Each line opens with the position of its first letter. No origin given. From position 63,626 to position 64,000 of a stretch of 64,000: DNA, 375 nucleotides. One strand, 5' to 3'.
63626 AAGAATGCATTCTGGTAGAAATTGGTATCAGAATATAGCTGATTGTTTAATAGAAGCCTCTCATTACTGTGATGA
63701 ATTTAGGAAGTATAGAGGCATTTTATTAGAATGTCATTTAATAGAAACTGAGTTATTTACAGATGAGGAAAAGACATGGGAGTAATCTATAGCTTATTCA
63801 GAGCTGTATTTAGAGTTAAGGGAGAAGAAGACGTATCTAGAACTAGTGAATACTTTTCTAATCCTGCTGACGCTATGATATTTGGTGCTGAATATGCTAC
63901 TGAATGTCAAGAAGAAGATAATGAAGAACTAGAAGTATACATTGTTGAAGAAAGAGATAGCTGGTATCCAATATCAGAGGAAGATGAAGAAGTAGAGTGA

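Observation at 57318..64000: Five-member paralog family of small (65-80 aa) acidic proteins scattered through the plus-strand accessory block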

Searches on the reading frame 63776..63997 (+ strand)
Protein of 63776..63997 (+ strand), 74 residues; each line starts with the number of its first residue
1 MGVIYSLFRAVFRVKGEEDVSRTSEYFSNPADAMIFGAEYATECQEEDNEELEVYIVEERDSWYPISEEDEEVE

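Call 7: search_protein_families(library=phrogs, proteins=[window:63776-63997:+], max_evalue=1)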
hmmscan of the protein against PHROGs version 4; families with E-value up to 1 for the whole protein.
seq(74 aa): 1 family
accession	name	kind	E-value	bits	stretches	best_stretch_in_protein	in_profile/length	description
phrog_14158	-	unknown function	0.32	12.5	1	16-49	22-55/57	-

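Call 8: search_protein_families(library=pfam, proteins=[window:63776-63997:+], max_evalue=1)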
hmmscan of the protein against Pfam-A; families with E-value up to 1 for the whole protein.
seq(74 aa): 0 families

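Call 13: find_homologous_proteins(query=A2, max_evalue=0.01)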
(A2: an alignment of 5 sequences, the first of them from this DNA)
Query A2 (5 sequences) (74 aa, profile of the alignment): 6 proteins with E <= 0.01 among 65 candidates.
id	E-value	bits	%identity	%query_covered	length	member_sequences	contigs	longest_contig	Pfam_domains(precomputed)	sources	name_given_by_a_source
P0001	1.5e-26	110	-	-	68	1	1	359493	-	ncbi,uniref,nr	ncbi:hypothetical protein H6G33_09525 [Calothrix sp. FACHB-1219]|uniref:hypothetical protein n=1 Tax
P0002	5.4e-23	99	100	100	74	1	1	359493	-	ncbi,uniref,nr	ncbi:hypothetical protein H6G33_09530 [Calothrix sp. FACHB-1219]|uniref:hypothetical protein n=1 Tax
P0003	9.2e-22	95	33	70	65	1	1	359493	-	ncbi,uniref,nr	ncbi:hypothetical protein H6G33_09505 [Calothrix sp. FACHB-1219]|uniref:hypothetical protein n=1 Tax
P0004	7.3e-20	89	30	88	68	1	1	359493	-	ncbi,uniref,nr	ncbi:hypothetical protein H6G33_09475 [Calothrix sp. FACHB-1219]|uniref:hypothetical protein n=1 Tax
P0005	5.6e-5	41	-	-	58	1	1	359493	-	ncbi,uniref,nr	ncbi:hypothetical protein H6G33_09470 [Calothrix sp. FACHB-1219]|uniref:hypothetical protein n=1 Tax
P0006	1.9e-3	36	-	-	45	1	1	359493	-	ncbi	-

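Call 14: find_encoding_contigs(protein=P0002, flank=10000, max_places=3)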
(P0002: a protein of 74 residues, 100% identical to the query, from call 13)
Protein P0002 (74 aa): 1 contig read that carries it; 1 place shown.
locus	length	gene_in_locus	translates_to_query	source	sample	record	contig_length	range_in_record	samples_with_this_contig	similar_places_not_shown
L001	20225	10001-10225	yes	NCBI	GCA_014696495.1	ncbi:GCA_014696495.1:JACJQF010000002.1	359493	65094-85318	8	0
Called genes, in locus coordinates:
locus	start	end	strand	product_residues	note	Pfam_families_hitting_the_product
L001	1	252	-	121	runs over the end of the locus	-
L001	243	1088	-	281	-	-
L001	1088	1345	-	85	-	PF05488:PAAR_motif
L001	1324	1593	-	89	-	-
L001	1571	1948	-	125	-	-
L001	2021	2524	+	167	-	-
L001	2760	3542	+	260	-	PF03808:Glyco_tran_WecG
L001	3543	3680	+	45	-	-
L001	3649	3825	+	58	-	-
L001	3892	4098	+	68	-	-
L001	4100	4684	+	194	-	-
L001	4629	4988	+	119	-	-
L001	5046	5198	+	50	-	-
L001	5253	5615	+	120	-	-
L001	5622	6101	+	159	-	-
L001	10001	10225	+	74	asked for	-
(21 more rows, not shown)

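Call 29: predict_structure(alignment_id=A3)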
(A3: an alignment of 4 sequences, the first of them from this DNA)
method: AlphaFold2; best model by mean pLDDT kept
length: 74 residues; sequences in the alignment: 4
mean_pLDDT: 78.9   pTM: 0.62
mean pLDDT of the five models: 78.9, 78.5, 77.7, 75.6, 75.3
residues with pLDDT >= 90: 34; 70-90: 20; 50-70: 7; < 50: 13
segments of 3 or more residues with pLDDT < 50: 62-66, 68-74
pLDDT, mean of each block of 10 residues (from residue 1): 72 85 89 94 92 89 47 40
secondary structure, 60 per line:
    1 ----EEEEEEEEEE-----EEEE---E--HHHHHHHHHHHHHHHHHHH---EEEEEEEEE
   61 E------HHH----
elements in order: E5-14 E20-23 H30-48 E52-61
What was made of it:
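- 63776..64000 (+): f5, 74-aa family member and the most acidic (net -17). This is the modelled member: strands 5-14 and 20-23, helix 30-48, strand 52-61, disordered tail 62-74. AlphaFold pLDDT 78.9 (call 29).
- On RiPP precursor peptides: The conserved part is a predicted globular domain (call 29).
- Fold: AlphaFold from 4 sequences gives pLDDT 78.9 and pTM 0.62, with five concordant models (call 29). The conserved part of the peptides is a predicted globular domain rather than a leader (call 29).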

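Call 30: search_protein_representatives(alignment_id=A3)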
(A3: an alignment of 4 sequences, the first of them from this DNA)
Query: 4 sequences, 68 profile positions. Proteins with E-value up to 0.001 (for the whole library): 5; up to 1e-10: 4; up to 1e-30: 0. The best 5 are listed.
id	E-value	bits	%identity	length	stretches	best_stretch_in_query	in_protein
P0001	2.2e-30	120.6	-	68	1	1-68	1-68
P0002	2.1e-25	104.7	-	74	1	1-68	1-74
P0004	8.9e-25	102.7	-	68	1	2-66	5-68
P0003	5.5e-24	100.1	-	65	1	1-68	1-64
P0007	7.6e-04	35.6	-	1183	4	12-32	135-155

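Call 37: fold_search(model_id=the predicted structure, library=viral)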
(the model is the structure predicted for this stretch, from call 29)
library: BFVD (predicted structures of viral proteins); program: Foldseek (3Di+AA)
matches with E <= 10: 1165; with E <= 0.001: 0
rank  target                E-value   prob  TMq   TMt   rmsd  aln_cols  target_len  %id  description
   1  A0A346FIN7            1.5e-02  1.00  0.59  0.70   3.0        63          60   14  (no name in the UniProt tables at hand)
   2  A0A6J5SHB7            2.2e-02  0.99  0.51  0.45  13.9        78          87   15  Uncharacterized protein [uncultured Caudovirales phage]
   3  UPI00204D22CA         3.0e-02  1.00  0.67  0.63   3.6        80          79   19  (no name look-up for this kind of identifier)
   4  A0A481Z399            3.1e-02  0.96  0.38  0.35   4.4        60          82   18  Uncharacterized protein [Pithovirus LCPAC103]
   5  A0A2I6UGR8            4.0e-02  1.00  0.52  0.55   2.9        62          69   18  Uncharacterized protein [Salinibacter phage M8CRM-1]
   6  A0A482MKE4            4.3e-02  1.00  0.59  0.72   1.9        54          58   17  Uncharacterized protein [Nodularia phage vB_NspS-kac68v162]
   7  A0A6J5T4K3            4.3e-02  1.00  0.61  0.63   6.1        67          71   15  DUF7336 domain-containing protein [uncultured Caudovirales phage]
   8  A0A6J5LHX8            4.9e-02  1.00  0.65  0.80   1.5        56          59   14  Uncharacterized protein [uncultured Caudovirales phage]
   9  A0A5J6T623            4.9e-02  0.99  0.50  0.61   3.3        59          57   12  (no name in the UniProt tables at hand)
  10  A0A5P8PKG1            4.9e-02  0.98  0.49  0.49   3.5        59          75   14  Uncharacterized protein [Bacillus phage 056SW001B]
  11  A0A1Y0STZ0            5.2e-02  0.89  0.38  0.42   5.1        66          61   14  Uncharacterized protein [Pseudomonas phage Phabio]
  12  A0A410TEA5            5.5e-02  1.00  0.67  0.64   3.5        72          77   15  (no name in the UniProt tables at hand)
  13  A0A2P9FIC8            5.9e-02  0.90  0.41  0.42   6.6        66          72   24  (no name in the UniProt tables at hand)
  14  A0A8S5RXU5            7.1e-02  1.00  0.57  0.68   3.0        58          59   16  Uncharacterized protein [Siphoviridae sp. ctWdm1]
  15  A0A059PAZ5            7.5e-02  0.90  0.48  0.49   8.8        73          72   15  Uncharacterized protein [Leuconostoc phage LN03]
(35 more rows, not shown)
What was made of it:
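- Closest known: Uncharacterised 55-80-aa phage proteins sharing the mini-fold. Same: TM-scores are 0.5-0.8 (call 37).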

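Call 45: fold_search(model_id=the predicted structure, library=pdb)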
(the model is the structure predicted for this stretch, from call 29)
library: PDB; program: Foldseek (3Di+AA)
matches with E <= 10: 96; with E <= 0.001: 0
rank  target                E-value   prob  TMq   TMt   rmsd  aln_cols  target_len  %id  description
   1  6l35_D                1.2e+00  0.13  0.34  0.22  13.8        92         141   11  PSI-LHCI Supercomplex from Physcometrella patens (released 2021-02-10)
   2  8hku_ALX0             1.2e+00  0.20  0.37  0.37   5.5        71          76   10  Cryo-EM Structures and Translocation Mechanism of Crenarchaeota Ribosome (released 2023-08-16)
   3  4j9s_A                1.9e+00  0.20  0.42  0.11   4.1        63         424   14  Human DNA polymerase eta-DNA translocated binary complex: with TA base pair (released 2013-05-01)
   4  4eey_A                1.9e+00  0.20  0.42  0.10   4.1        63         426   13  Crystal structure of human DNA polymerase eta in ternary complex with a cisplatin DNA adduct (released 2012-05-09)
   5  6sl5_D                2.0e+00  0.11  0.33  0.20  13.7        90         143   11  Dunaliella Photosystem I Supercomplex (released 2020-06-24)
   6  6m7o_A                2.2e+00  0.18  0.40  0.10   3.8        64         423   12  Human DNA polymerase eta ternary complex with Mn2+ and dTMPNPP oppositing cdA (released 2018-09-12)
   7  2yq1_A                2.3e+00  0.14  0.42  0.26   7.4        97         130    7  MHV-68 LANA (ORF73) C-terminal domain: triclinic crystal form (released 2013-11-13)
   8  4xk8_d                2.3e+00  0.11  0.34  0.22  12.1        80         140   10  Crystal structure of plant photosystem I-LHCI super-complex at 2.8 angstrom resolution (released 2015-06-10)
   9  6q02_A                2.3e+00  0.10  0.33  0.09   5.3        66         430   17  Polymerase Eta-catalyzed insertion of the mismatched A opposite template cytarabine (AraC) residue (released 2019-11-20)
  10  7m86_A                2.5e+00  0.18  0.42  0.11   3.8        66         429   12  Human DNA Pol eta S113A with dA-ended primer and dATP: in crystallo reaction for 140 s (released 2021-06-02)
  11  4xk8_D                2.8e+00  0.09  0.35  0.21  11.9        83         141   11  Crystal structure of plant photosystem I-LHCI super-complex at 2.8 angstrom resolution (released 2015-06-10)
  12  4npk                  3.0e+00  0.02  0.17  0.07  13.3        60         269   17  Extended-Synaptotagmin 2, C2A- and C2B-domains, calcium bound (released 2014-01-29)
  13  6m7t_A                3.2e+00  0.09  0.37  0.10   5.0        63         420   11  Human DNA polymerase eta in a non-productive ternary complex with Ca2+ and dTTP oppositing cdA (released 2018-09-12)
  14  7dkz_D                3.4e+00  0.09  0.35  0.22  10.8        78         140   10  Structure of plant photosystem I-light harvesting complex I supercomplex (released 2021-03-31)
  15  5a50_A                3.6e+00  0.02  0.20  0.11  12.1        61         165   13  The crystal structure of Arabidopsis thaliana CAR4 in complex with two calcium ions, Zn and Phopho Choline (released 2016-03-02)
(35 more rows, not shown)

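Call 68: list_cluster_members(proteins=[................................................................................, P0001, P0002, P0003, P0004, P0005, P0006])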
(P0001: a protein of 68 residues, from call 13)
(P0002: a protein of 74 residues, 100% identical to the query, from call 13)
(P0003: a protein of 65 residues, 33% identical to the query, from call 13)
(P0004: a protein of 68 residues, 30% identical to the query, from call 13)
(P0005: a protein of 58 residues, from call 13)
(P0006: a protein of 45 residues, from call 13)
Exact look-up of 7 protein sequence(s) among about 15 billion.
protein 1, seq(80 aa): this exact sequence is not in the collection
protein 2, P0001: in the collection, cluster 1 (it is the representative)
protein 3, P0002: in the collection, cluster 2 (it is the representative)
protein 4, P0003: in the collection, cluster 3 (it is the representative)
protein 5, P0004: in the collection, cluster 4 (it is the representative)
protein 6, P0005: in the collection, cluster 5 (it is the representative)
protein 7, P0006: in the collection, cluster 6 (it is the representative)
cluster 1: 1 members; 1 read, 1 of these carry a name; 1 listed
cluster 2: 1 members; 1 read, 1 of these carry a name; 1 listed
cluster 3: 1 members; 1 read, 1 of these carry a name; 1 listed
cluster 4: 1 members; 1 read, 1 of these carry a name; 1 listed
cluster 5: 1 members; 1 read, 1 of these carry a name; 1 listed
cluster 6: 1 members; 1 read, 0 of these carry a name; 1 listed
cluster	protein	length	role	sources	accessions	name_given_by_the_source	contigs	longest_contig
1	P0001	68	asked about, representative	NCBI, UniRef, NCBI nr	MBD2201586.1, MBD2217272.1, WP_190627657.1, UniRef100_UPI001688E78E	hypothetical protein H6G33_09525 [Calothrix sp. FACHB-1219] | hypothetical protein n=1 Tax=unclassified Calothrix TaxID=2619626 RepID=UPI001688E78E | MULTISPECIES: hypothetical protein [unclassified Calothrix]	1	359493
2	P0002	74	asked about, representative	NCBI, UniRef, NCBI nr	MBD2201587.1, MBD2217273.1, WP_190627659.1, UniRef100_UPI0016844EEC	hypothetical protein H6G33_09530 [Calothrix sp. FACHB-1219] | hypothetical protein n=1 Tax=unclassified Calothrix TaxID=2619626 RepID=UPI0016844EEC | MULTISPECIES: hypothetical protein [unclassified Calothrix]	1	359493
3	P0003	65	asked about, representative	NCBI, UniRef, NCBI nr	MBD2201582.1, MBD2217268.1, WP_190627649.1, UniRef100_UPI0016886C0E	hypothetical protein H6G33_09505 [Calothrix sp. FACHB-1219] | hypothetical protein n=1 Tax=unclassified Calothrix TaxID=2619626 RepID=UPI0016886C0E | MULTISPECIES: hypothetical protein [unclassified Calothrix]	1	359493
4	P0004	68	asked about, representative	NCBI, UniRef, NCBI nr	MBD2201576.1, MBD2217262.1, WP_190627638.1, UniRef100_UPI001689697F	hypothetical protein H6G33_09475 [Calothrix sp. FACHB-1219] | hypothetical protein n=1 Tax=unclassified Calothrix TaxID=2619626 RepID=UPI001689697F | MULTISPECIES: hypothetical protein [unclassified Calothrix]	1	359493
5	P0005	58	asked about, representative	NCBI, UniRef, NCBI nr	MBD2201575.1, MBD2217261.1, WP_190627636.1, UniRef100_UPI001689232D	hypothetical protein H6G33_09470 [Calothrix sp. FACHB-1219] | hypothetical protein n=1 Tax=unclassified Calothrix TaxID=2619626 RepID=UPI001689232D | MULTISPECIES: hypothetical protein [unclassified Calothrix]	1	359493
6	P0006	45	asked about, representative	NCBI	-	-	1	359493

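Call 72: search_solved_structures(query=A3, max_evalue=10, show_alignments=2)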
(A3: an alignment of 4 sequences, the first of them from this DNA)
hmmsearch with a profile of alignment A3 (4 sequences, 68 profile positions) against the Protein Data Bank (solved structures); distinct sequences matched with E-value up to 10: 6.
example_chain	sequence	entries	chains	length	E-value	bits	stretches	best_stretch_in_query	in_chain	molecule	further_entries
2i2x_B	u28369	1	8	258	0.011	19.1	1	29-58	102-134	Methyltransferase 1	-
8tm0_A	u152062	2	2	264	0.14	15.5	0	10-51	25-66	NKG2-D type II integral membrane protein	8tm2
2iml_A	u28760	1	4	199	0.2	15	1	9-37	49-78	Hypothetical protein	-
8wm7_C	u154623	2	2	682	0.38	14.1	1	15-48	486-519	Nitrate transport ATP-binding protein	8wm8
8w9m_C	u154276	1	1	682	0.38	14.1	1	15-48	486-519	Nitrate transport ATP-binding protein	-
8wql_BB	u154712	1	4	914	1.5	12.2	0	29-45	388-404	LCM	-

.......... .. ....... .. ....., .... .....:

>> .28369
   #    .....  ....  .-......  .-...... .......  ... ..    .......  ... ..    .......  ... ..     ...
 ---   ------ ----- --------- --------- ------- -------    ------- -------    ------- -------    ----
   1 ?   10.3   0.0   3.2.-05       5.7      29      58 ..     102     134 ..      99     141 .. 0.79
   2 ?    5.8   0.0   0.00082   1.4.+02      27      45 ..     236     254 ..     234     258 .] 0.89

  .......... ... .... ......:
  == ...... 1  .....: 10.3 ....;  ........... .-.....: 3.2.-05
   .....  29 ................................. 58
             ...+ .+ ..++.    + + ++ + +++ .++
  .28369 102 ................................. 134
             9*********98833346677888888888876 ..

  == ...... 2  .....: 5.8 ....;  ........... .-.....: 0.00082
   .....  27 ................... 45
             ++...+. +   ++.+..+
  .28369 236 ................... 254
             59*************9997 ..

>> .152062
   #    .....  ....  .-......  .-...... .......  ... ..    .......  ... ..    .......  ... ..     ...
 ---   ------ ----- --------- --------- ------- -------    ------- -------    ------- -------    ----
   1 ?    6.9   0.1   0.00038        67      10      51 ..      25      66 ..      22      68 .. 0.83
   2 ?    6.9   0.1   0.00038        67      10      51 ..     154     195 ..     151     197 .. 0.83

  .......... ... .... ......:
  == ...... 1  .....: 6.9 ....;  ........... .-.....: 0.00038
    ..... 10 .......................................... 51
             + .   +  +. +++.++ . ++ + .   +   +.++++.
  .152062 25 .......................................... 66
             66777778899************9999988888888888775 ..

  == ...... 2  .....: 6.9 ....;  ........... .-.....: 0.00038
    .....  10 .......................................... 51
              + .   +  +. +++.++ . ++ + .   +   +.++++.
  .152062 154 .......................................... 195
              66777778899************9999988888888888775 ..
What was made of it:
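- Closest known: ClpS adaptor. Different: Identity is 11-13% and there is no sequence-profile match (call 72).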

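Call 80: search_dna_similar(query=window:63776-63997:+, collection=phages, mode=protein, max_evalue=10, max_rows=10)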
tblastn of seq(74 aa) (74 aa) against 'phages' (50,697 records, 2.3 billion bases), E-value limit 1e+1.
Records with a match: 2; places in all: 2; records where one place covers at least 80% of the query: 1.
Best place of each record, by identity: <60% 2.
By first word of the organism name: Vibrio 1; uncultured 1.
By host as written in the record: Vibrio harveyi 1; - 1.
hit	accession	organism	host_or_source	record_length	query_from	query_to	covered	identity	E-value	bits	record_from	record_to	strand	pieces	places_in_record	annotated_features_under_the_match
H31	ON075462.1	Vibrio phage V-YDF132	Vibrio harveyi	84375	1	64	86%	29.7%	4e+0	30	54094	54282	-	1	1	rubredoxin-type fold protein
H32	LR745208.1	uncultured phage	metagenomic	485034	3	54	70%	34.4%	5e+0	30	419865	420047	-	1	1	record has no annotation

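Call 83: get_annotated_region(hit=H32, flank=3000)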
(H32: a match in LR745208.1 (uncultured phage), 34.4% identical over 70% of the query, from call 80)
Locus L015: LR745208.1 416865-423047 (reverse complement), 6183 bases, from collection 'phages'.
description: uncultured phage genome assembly, chromosome: 1.
organism: uncultured phage (NCBI taxid 278008)
taxonomy: Viruses; environmental samples
host: -; source: metagenomic; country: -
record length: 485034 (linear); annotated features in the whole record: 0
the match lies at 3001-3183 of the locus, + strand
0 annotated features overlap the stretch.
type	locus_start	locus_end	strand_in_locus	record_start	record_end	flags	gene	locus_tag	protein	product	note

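Call 87: search_protein_families(library=ncbifam, proteins=[window:63776-63997:+], max_evalue=1)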
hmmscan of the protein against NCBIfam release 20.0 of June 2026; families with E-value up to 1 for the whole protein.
seq(74 aa): 1 family
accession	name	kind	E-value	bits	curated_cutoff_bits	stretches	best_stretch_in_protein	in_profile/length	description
NF033144.1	rifampin_ARR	equivalog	0.06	13.1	130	1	14-60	25-66/131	NAD(+)--rifampin ADP-ribosyltransferase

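Call 88: search_protein_families(library=padloc, proteins=[window:63776-63997:+], max_evalue=1)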
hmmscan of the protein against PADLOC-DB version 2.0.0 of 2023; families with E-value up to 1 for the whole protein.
seq(74 aa): 0 families
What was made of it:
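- No enzyme or known-domain signature (calls 7, 8, 72, 87, 88).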

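Call 94: find_homologous_proteins(query=A3, max_evalue=10)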
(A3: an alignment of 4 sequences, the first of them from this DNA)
Query A3 (4 sequences) (74 aa, profile of the alignment): 4 proteins with E <= 10 among 17 candidates.
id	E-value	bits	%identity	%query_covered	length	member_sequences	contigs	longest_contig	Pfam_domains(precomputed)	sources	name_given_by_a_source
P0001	6.9e-30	121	-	-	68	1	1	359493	-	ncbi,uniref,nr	ncbi:hypothetical protein H6G33_09525 [Calothrix sp. FACHB-1219]|uniref:hypothetical protein n=1 Tax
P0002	6.7e-25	105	100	100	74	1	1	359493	-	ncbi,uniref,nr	ncbi:hypothetical protein H6G33_09530 [Calothrix sp. FACHB-1219]|uniref:hypothetical protein n=1 Tax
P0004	2.8e-24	103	30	88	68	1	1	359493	-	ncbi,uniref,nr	ncbi:hypothetical protein H6G33_09475 [Calothrix sp. FACHB-1219]|uniref:hypothetical protein n=1 Tax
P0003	1.7e-23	100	33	70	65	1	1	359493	-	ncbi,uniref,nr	ncbi:hypothetical protein H6G33_09505 [Calothrix sp. FACHB-1219]|uniref:hypothetical protein n=1 Tax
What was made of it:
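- There are no orthologues in any other genome, so purifying selection cannot be measured (calls 13, 30, 94).
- Tried and rejected: The word-indexed searches returned only the window's own proteins (calls 13, 94).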
